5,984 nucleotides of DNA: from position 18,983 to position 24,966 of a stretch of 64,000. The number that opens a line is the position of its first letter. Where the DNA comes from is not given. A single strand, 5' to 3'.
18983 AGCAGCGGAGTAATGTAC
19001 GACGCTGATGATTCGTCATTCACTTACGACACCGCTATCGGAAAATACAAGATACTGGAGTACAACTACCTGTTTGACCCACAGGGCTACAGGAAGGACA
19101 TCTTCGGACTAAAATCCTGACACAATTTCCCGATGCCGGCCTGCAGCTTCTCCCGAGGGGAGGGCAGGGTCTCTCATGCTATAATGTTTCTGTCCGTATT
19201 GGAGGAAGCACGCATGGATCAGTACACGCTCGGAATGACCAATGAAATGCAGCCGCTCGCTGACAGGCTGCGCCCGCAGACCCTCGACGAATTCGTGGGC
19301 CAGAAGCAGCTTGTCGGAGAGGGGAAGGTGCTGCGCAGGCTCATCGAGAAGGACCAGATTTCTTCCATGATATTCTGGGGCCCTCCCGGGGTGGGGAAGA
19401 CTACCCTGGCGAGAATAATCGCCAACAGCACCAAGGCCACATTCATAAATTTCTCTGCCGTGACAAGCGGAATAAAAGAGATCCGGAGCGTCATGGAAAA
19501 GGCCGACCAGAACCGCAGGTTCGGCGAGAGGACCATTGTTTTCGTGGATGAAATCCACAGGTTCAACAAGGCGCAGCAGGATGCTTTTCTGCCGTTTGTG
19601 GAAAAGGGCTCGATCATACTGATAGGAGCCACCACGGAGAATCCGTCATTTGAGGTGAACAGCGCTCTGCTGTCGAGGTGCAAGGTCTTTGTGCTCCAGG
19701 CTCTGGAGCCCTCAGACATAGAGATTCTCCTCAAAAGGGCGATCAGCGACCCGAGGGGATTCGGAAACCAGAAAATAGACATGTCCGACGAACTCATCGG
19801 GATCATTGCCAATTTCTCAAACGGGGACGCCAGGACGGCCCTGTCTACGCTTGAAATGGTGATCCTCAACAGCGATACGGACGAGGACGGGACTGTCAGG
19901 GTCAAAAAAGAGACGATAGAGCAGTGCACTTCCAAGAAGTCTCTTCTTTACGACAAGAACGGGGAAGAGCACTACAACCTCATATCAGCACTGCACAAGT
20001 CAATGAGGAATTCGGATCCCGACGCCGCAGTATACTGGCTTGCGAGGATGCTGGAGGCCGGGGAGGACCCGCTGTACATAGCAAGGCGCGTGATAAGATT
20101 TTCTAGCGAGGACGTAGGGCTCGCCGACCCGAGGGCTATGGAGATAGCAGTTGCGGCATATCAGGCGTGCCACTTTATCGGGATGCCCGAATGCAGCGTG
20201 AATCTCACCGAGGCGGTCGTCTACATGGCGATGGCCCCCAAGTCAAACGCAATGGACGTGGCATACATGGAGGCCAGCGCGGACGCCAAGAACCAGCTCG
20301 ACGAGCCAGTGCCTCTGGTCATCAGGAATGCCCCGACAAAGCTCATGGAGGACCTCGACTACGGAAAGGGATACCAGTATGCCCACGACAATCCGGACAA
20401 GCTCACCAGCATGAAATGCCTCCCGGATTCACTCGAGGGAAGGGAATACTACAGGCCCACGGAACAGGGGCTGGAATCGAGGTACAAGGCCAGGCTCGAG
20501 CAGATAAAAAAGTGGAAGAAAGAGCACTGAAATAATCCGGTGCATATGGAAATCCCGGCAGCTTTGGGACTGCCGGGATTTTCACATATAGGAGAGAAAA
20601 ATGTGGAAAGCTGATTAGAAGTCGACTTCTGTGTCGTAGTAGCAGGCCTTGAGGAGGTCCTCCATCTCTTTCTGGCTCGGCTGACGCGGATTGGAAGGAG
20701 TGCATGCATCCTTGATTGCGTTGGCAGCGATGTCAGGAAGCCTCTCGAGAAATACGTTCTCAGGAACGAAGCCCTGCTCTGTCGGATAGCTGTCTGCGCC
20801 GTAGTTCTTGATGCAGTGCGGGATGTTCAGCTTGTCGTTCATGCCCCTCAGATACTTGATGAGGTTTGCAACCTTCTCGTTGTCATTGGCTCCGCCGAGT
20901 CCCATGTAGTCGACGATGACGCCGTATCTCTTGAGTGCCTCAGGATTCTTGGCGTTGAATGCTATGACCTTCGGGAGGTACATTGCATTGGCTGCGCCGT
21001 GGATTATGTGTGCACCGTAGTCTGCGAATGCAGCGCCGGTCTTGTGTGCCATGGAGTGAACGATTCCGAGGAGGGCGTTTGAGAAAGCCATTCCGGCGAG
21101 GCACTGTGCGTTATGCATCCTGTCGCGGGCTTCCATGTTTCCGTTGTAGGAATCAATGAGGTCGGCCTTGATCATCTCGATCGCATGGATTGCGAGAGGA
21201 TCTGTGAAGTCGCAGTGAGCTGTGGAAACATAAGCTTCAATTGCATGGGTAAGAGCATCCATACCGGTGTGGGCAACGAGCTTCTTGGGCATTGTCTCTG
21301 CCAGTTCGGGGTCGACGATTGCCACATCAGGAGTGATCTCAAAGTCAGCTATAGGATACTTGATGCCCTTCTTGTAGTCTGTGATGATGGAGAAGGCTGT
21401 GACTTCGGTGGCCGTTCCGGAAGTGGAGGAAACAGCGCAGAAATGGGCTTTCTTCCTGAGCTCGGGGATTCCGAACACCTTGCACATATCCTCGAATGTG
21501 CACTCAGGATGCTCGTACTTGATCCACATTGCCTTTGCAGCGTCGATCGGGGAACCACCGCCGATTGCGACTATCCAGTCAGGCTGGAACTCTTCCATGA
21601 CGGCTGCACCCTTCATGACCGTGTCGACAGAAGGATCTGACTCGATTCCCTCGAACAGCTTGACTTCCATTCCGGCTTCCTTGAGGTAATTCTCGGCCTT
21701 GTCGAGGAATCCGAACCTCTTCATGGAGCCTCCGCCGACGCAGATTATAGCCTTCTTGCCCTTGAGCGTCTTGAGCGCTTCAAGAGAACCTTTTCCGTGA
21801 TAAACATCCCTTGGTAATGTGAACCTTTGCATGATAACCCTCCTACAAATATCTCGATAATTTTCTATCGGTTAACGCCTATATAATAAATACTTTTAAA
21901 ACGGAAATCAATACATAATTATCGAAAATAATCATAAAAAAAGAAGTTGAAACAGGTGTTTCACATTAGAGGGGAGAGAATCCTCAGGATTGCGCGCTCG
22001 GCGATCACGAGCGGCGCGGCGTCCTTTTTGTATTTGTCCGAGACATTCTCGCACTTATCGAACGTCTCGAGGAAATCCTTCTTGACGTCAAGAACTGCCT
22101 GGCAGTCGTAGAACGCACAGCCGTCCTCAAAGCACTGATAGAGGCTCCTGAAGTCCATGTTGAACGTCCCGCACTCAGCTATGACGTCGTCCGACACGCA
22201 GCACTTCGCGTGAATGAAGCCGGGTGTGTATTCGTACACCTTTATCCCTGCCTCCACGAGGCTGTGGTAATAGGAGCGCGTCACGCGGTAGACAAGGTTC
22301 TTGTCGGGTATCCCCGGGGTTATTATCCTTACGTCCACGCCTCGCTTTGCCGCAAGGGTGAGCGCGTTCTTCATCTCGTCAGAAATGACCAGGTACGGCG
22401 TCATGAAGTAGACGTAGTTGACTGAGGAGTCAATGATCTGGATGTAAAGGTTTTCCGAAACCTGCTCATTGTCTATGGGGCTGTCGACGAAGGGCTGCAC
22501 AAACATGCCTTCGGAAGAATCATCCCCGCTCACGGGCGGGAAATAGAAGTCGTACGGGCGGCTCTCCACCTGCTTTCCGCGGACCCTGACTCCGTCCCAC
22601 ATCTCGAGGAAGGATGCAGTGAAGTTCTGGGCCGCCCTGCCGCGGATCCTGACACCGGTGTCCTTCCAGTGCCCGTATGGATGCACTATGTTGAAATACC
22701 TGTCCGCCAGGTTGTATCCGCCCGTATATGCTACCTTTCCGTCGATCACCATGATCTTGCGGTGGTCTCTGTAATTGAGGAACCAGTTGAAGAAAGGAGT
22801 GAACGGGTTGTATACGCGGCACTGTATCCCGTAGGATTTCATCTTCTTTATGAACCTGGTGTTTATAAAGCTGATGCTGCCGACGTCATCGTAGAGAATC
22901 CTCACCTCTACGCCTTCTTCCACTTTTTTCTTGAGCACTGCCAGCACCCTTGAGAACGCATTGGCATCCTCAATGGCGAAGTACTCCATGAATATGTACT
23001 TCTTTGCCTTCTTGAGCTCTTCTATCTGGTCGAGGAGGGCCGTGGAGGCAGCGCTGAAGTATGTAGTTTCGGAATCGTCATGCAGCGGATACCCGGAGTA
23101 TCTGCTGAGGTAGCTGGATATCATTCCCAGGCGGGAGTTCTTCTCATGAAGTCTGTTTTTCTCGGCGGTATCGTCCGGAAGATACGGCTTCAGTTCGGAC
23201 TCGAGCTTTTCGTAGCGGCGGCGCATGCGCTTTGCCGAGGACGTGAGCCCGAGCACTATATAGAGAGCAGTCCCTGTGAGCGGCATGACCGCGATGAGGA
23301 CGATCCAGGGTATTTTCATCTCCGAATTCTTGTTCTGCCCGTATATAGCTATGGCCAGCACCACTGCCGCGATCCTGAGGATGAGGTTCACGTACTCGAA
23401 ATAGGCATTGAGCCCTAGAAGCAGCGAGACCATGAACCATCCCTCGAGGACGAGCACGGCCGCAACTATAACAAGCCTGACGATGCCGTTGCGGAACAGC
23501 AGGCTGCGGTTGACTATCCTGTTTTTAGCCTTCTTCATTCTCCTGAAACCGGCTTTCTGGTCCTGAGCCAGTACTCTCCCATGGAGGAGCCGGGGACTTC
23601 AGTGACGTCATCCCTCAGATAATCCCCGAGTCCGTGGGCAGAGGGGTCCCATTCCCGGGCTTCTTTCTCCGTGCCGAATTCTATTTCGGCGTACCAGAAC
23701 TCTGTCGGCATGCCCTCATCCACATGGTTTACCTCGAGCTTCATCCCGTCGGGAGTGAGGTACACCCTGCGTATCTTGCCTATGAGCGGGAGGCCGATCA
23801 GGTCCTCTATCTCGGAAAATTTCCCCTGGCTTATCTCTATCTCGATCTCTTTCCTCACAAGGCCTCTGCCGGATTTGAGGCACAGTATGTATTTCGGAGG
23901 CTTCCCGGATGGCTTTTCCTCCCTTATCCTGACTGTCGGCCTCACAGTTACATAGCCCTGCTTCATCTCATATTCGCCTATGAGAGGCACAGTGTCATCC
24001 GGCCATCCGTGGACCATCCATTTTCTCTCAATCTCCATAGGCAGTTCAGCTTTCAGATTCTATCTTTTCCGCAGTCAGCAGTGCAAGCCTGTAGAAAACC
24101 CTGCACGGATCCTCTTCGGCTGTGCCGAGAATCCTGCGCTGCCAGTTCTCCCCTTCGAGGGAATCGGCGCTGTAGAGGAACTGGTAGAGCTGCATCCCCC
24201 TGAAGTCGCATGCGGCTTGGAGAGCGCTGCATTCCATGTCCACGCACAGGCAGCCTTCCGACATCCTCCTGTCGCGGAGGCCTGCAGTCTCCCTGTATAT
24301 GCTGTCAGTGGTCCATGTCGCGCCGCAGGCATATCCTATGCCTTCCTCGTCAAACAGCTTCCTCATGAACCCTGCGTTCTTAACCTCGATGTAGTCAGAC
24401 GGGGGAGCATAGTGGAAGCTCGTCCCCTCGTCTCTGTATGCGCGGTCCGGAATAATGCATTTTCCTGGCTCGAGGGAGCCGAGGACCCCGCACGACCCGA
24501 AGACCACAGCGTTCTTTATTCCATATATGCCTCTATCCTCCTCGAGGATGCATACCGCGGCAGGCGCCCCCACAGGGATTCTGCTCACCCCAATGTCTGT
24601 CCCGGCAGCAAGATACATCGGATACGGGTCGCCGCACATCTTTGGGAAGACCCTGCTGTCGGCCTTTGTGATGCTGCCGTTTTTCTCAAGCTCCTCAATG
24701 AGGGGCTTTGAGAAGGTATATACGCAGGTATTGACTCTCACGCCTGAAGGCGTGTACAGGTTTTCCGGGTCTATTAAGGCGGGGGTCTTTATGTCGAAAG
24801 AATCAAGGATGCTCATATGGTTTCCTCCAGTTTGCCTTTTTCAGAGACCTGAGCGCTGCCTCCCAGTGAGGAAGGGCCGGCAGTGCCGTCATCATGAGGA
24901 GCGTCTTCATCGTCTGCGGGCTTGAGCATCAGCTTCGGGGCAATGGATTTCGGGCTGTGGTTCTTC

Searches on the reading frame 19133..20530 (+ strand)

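Call 39: search_protein_families(library=pfam, proteins=[window:19133-20530:+], max_evalue=0.00001)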
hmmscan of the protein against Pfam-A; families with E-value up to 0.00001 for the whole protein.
window:19133-20530:+ (465 aa): 6 families
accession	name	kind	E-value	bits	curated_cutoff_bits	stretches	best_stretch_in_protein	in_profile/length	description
PF12002.13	MgsA_C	-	5.4e-68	228.6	27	1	293-459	1-167/167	MgsA AAA+ ATPase C terminal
PF16193.11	AAA_assoc_2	-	1.4e-27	96.2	34.3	1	212-292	2-81/81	AAA C-terminal domain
PF00004.35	AAA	-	1.3e-19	71.4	21.2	1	79-187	1-127/131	ATPase family associated with various cellular activities (AAA)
PF05496.18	RuvB_N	-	8.9e-16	58.5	27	1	46-167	1-120/159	Holliday junction DNA helicase RuvB P-loop domain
PF07724.20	AAA_2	-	5.9e-06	26.9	27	0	75-161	2-104/166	AAA domain (Cdc48 subfamily)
PF13173.12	AAA_14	-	5.9e-06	26.8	27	0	80-190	6-122/129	AAA domain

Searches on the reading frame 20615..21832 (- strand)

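Call 39: search_protein_families(library=pfam, proteins=[window:20615-21832:-], max_evalue=0.00001)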
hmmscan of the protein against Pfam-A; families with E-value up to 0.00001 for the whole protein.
window:20615-21832:- (405 aa): 3 families
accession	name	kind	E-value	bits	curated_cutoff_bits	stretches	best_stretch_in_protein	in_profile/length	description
PF25137.1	ADH_Fe_C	-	3e-52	177.6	27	1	187-398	2-194/194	Fe-containing alcohol dehydrogenase family, C-terminal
PF00465.25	Fe-ADH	-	3.6e-44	150.8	31.3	1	7-175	1-168/168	Iron-containing alcohol dehydrogenase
PF13685.12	Fe-ADH_2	-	2e-07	31.5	28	1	19-102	13-93/149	Iron-containing alcohol dehydrogenase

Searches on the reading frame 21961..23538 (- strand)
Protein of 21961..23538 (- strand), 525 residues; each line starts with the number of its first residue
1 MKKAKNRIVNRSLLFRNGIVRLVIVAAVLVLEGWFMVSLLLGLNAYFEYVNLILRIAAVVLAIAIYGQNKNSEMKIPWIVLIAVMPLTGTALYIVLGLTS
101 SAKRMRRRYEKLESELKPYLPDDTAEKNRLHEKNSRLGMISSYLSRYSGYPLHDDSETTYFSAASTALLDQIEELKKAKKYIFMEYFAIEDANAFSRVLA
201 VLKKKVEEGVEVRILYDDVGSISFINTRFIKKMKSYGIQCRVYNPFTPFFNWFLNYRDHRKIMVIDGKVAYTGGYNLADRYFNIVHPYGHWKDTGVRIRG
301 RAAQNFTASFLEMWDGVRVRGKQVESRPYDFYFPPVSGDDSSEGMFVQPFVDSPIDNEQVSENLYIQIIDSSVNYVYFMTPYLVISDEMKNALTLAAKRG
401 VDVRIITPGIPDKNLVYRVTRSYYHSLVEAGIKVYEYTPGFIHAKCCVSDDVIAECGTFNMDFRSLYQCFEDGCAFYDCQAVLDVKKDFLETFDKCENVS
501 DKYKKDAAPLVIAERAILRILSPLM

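Call 39: search_protein_families(library=pfam, proteins=[window:21961-23538:-], max_evalue=0.00001)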
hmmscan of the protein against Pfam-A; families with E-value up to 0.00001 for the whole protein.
window:21961-23538:- (525 aa): 3 families
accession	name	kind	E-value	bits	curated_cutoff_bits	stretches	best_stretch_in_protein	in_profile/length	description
PF13091.12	PLDc_2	-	3.3e-42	143.9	27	2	365-490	1-129/132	PLD-like domain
PF00614.28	PLDc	-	6.9e-11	42.1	21.9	1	255-281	2-28/28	Phospholipase D Active site motif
PF13396.11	PLDc_N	-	2.8e-06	27.6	23.3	1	56-97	1-41/42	Phospholipase_D-nuclease N-terminal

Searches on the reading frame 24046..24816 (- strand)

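Call 39: search_protein_families(library=pfam, proteins=[window:24046-24816:-], max_evalue=0.00001)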
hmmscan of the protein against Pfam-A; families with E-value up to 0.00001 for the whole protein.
window:24046-24816:- (256 aa): 1 family
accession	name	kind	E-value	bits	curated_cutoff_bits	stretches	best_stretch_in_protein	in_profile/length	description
PF01048.26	PNP_UDP_1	-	1.9e-18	67.2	25.1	1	50-222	19-202/233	Phosphorylase superfamily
